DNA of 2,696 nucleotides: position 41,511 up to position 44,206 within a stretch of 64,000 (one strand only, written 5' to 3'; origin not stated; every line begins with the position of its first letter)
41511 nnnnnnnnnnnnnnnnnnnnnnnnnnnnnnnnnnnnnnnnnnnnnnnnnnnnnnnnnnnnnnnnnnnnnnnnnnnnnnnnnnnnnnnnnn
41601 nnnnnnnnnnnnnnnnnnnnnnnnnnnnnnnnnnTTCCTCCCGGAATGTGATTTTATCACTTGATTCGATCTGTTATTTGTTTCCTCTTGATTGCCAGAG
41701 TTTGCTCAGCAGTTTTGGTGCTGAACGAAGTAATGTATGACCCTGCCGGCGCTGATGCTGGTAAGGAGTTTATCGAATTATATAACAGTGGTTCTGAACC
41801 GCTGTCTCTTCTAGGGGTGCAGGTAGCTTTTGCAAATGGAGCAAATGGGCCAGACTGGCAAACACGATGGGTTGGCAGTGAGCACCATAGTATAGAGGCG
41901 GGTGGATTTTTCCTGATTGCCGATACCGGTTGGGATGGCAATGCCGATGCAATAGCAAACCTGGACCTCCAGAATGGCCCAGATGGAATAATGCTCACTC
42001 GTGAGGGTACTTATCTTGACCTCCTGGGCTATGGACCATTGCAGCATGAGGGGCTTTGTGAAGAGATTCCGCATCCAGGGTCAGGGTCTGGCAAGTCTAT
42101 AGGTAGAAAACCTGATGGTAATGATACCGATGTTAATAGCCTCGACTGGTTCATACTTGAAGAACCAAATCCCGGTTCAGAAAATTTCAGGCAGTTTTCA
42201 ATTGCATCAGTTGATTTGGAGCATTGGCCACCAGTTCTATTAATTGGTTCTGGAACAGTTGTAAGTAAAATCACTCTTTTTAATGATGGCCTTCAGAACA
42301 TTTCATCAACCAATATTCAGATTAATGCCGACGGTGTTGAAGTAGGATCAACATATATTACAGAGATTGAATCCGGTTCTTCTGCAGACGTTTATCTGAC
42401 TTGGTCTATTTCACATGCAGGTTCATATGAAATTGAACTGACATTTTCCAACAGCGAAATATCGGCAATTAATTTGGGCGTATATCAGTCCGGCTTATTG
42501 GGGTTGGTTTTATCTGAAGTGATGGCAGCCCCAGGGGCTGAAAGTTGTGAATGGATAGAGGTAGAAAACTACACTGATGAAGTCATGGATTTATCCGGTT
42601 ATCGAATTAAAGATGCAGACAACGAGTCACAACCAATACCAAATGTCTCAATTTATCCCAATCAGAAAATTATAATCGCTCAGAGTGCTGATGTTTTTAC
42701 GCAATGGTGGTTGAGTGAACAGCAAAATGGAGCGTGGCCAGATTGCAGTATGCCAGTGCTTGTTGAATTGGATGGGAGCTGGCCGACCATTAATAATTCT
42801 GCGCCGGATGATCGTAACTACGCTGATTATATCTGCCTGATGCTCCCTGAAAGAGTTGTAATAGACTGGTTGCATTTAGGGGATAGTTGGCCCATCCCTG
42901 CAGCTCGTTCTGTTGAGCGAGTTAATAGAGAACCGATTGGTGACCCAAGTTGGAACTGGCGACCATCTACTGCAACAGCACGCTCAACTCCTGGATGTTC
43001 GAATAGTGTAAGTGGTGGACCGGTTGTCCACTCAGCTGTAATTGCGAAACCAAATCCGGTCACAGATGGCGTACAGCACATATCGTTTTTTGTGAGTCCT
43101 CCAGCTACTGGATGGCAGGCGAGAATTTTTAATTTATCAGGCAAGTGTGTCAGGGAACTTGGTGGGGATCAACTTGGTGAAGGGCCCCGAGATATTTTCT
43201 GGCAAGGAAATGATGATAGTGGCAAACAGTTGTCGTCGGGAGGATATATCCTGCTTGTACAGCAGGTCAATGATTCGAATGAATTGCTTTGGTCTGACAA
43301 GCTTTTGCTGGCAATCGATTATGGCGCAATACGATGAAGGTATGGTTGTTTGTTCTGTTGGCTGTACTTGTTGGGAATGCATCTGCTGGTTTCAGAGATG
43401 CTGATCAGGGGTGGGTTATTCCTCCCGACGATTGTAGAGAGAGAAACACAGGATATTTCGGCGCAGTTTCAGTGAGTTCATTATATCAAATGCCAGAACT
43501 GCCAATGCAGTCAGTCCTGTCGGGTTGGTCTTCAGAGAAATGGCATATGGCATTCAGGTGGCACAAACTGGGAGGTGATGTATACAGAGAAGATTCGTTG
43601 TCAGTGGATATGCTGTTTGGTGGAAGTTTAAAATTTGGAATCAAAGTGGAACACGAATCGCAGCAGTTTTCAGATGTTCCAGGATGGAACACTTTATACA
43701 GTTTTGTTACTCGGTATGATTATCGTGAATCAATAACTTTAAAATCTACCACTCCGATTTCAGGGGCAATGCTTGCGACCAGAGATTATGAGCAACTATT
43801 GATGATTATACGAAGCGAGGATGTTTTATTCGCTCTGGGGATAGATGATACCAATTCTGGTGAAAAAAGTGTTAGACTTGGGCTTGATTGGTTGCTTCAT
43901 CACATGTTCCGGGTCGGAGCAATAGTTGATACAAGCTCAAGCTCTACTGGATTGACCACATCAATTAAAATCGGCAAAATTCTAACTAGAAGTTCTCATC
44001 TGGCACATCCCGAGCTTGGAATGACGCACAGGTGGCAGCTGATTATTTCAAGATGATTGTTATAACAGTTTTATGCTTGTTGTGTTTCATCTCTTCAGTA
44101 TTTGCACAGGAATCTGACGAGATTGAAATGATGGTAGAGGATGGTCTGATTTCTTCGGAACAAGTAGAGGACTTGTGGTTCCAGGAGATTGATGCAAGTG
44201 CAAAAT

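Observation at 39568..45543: Cluster of a BatA-like VWA membrane protein, a tandem lamin-tail-domain T9SS cargo, and two translationally coupled secreted proteins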

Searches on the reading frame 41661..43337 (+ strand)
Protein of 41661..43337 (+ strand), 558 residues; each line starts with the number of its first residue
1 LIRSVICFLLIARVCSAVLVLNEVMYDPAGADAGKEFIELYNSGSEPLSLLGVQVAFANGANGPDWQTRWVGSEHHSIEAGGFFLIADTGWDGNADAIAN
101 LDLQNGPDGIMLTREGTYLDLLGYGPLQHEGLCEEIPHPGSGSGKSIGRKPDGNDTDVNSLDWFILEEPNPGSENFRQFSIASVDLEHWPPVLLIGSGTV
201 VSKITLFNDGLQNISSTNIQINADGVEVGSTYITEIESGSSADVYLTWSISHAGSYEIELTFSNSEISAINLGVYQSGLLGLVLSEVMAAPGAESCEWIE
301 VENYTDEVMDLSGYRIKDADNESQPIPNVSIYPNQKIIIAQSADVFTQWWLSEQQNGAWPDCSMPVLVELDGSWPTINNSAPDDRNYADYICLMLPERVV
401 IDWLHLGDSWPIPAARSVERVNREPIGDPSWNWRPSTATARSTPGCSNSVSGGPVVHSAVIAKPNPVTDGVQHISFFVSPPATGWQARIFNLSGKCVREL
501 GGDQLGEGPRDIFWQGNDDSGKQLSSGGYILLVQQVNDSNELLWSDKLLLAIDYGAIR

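Call 5: search_protein_families(library=pfam, proteins=[window:41661-43337:+], max_evalue=0.01)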
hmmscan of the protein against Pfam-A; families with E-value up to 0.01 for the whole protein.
window:41661-43337:+ (558 aa): 3 families
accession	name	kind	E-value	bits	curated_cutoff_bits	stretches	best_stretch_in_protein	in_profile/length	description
PF00932.25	LTD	-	1.1e-25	90.5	34.3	2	18-125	7-108/109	Lamin Tail Domain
PF07705.17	CARDB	-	1.8e-07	31.8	22.7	1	203-261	24-82/101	CARDB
PF13860.13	FlgD_ig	-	1.8e-06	28.2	27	1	468-538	6-78/79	FlgD Ig-like domain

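Call 6: search_protein_families(library=ncbifam, proteins=[window:41661-43337:+], max_evalue=0.01)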
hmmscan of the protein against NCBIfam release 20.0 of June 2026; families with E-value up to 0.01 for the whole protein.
window:41661-43337:+ (558 aa): 3 families
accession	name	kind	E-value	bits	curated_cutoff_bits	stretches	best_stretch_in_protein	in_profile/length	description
NF052323.1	T9SSA_dep_M6i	equivalog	0.00013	20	600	1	464-535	962-1026/1043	T9SS-dependent M6-like inactivated metalloprotease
NF005176.1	PRK06655.1-1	equivalog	0.00018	21.5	230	1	472-538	86-152/197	flagellar hook assembly protein FlgD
NF033707.1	T9SS_sortase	equivalog_domain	0.00048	17.9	420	1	458-534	997-1076/1095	type IX secretion system sortase PorU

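Call 93: search_protein_families(library=ncbifam, alignment_id=A10, max_evalue=0.01)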
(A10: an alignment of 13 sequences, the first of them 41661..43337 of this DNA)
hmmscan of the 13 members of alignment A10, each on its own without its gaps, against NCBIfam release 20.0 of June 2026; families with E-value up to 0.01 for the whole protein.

A. member 1, window:41661-43337:+ (558 aa): 3 families
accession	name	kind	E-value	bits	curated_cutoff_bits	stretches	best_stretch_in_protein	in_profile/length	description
NF052323.1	T9SSA_dep_M6i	equivalog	0.00013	20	600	1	464-535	962-1026/1043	T9SS-dependent M6-like inactivated metalloprotease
NF005176.1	PRK06655.1-1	equivalog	0.00018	21.5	230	1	472-538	86-152/197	flagellar hook assembly protein FlgD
NF033707.1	T9SS_sortase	equivalog_domain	0.00048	17.9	420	1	458-534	997-1076/1095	type IX secretion system sortase PorU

B. families by the number of members that match (of 13 scanned): 7 families
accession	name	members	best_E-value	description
NF005176.1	PRK06655.1-1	6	5.4e-06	flagellar hook assembly protein FlgD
NF033680.1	exonuc_ExeM-GG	4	0.0004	extracellular exonuclease ExeM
NF009276.0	PRK12633.1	2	0.00042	flagellar basal body rod modification protein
NF052323.1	T9SSA_dep_M6i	1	0.00013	T9SS-dependent M6-like inactivated metalloprotease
NF033707.1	T9SS_sortase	1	0.00048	type IX secretion system sortase PorU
NF009277.0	PRK12634.1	1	0.0025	flagellar basal body rod modification protein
NF009452.0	PRK12812.1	1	0.0085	flagellar basal body rod modification protein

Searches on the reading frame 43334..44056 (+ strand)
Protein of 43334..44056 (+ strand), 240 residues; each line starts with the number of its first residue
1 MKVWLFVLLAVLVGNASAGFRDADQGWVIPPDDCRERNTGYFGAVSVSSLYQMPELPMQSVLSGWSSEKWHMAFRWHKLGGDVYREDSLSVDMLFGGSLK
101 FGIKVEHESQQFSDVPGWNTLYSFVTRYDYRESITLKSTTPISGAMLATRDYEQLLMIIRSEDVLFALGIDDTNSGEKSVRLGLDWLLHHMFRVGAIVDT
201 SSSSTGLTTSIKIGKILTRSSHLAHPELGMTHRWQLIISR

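Call 5: search_protein_families(library=pfam, proteins=[window:43334-44056:+], max_evalue=0.01)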
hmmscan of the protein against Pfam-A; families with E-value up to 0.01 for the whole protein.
window:43334-44056:+ (240 aa): 0 families

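Call 6: search_protein_families(library=ncbifam, proteins=[window:43334-44056:+], max_evalue=0.01)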
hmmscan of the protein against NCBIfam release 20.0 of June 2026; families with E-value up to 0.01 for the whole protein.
window:43334-44056:+ (240 aa): 0 families

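Call 7: search_protein_families(library=pfam, proteins=[window:43334-44056:+], max_evalue=10)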
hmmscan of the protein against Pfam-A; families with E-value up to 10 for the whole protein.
window:43334-44056:+ (240 aa): 0 families

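Call 8: search_protein_families(library=ncbifam, proteins=[window:43334-44056:+], max_evalue=10)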
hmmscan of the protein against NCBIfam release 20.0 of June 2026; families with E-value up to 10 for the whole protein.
window:43334-44056:+ (240 aa): 0 families

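Call 49: list_cluster_members(proteins=[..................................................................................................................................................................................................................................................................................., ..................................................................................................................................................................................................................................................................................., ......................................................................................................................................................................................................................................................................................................, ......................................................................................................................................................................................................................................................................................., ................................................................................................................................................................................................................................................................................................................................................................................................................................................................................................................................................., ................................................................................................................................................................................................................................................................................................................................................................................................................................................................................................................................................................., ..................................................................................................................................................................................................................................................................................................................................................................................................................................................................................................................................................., window:43334-44056:+, L001:13767-14489:+])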
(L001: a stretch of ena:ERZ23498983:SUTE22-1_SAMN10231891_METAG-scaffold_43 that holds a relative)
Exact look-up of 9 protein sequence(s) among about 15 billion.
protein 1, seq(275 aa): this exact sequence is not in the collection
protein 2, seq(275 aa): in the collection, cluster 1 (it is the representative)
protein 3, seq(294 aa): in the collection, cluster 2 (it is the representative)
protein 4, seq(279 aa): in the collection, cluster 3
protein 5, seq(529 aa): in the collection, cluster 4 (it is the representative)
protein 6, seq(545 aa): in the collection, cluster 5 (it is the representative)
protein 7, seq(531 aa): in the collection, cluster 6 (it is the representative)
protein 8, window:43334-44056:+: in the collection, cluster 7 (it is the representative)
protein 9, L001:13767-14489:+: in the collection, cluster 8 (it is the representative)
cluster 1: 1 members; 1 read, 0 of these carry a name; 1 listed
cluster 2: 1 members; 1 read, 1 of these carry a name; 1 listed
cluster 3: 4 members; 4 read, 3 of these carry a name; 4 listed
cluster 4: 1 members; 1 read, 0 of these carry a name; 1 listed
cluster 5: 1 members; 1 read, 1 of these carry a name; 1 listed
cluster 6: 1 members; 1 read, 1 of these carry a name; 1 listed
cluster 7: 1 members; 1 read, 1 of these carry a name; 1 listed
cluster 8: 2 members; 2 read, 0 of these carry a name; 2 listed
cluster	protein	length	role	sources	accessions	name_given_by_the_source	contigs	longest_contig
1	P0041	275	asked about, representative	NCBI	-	-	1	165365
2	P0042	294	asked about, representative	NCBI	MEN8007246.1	MAG: hypothetical protein ABFS42_09545 [Candidatus Krumholzibacteriota bacterium]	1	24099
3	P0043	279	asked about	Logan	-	-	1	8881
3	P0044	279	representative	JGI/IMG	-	hypothetical protein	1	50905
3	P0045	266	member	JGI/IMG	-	hypothetical protein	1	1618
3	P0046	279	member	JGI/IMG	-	hypothetical protein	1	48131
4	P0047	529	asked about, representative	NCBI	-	-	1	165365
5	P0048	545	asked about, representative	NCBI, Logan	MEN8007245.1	MAG: hypothetical protein ABFS42_09540 [Candidatus Krumholzibacteriota bacterium]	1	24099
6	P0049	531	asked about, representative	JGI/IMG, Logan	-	hypothetical protein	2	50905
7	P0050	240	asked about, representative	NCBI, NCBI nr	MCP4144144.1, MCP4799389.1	MAG: hypothetical protein GY752_02530 [bacterium] | hypothetical protein [bacterium]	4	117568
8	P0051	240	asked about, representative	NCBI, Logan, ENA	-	-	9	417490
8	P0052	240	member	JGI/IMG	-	-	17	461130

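Call 75: predict_structure(alignment_id=A8)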
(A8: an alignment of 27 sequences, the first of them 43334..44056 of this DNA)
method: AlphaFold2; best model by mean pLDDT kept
length: 240 residues; sequences in the alignment: 27
mean_pLDDT: 88.3   pTM: 0.83
mean pLDDT of the five models: 88.3, 88.1, 88.0, 87.8, 86.9
residues with pLDDT >= 90: 154; 70-90: 63; 50-70: 23; < 50: 0
segments of 3 or more residues with pLDDT < 50: none
pLDDT, mean of each block of 10 residues (from residue 1): 61 58 84 81 94 89 95 95 90 96 95 80 95 93 85 92 95 83 95 95 92 95 91 94
secondary structure, 60 per line:
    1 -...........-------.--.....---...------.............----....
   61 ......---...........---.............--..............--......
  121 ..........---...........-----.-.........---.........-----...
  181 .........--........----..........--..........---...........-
elements in order: H2-12 H23-27 E40-49 E57-66 E70-80 E84-96 E99-112 E115-130 E134-144 E152-160 E164-172 E178-189 E192-199 E204-213 E216-225 E229-239
